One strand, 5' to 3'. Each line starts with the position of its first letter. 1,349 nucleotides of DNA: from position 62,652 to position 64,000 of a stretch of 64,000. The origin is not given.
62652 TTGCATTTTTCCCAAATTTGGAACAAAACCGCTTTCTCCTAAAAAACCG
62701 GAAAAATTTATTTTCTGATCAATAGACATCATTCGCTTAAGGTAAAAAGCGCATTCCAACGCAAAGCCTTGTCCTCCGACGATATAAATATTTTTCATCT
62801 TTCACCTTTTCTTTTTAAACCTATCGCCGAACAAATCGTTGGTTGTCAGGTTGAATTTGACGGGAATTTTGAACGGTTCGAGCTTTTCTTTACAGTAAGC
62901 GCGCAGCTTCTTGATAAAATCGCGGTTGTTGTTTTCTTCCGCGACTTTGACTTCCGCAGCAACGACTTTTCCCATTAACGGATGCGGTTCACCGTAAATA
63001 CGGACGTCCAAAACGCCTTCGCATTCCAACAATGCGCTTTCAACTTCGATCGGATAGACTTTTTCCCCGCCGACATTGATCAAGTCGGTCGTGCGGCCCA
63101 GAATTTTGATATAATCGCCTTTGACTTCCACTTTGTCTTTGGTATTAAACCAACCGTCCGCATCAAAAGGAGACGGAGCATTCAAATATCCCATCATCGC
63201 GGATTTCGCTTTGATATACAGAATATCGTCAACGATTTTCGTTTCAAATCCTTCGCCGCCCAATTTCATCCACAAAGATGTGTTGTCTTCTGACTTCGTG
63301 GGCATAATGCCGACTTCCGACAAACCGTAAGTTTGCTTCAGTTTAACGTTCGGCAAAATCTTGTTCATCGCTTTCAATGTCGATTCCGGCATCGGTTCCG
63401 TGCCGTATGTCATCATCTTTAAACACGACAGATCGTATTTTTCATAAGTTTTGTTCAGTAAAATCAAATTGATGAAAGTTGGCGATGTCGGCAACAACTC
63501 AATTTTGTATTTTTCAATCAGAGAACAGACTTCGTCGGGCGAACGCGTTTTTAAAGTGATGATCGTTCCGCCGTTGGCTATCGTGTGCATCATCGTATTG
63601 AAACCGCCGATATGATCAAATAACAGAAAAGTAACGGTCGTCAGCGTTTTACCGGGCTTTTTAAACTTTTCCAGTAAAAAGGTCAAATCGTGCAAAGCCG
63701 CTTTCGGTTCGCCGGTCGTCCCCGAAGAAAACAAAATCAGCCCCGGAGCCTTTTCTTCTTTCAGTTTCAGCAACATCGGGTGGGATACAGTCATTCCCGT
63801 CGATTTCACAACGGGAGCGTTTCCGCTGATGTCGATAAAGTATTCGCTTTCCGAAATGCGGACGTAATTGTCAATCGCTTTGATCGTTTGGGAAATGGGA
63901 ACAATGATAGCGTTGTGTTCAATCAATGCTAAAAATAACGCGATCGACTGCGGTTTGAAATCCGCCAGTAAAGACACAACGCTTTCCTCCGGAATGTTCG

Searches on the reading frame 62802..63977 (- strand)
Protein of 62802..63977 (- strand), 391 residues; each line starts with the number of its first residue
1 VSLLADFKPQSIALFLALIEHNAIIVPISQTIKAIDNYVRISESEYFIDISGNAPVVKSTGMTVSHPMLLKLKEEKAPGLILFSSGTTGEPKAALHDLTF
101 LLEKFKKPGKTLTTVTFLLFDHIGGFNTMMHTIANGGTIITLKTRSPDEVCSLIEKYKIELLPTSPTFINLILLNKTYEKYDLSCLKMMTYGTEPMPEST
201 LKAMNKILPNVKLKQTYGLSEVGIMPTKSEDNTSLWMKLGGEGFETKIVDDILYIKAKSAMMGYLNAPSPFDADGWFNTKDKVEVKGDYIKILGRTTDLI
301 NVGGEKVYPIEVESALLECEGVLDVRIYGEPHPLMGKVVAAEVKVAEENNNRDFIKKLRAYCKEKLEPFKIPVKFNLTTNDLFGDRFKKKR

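Call 90: find_encoding_contigs(protein=window:62802-63977:-, flank=10000, max_places=2)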
Protein window:62802-63977:- (391 aa): no gene with exactly this product is on record in the collection.
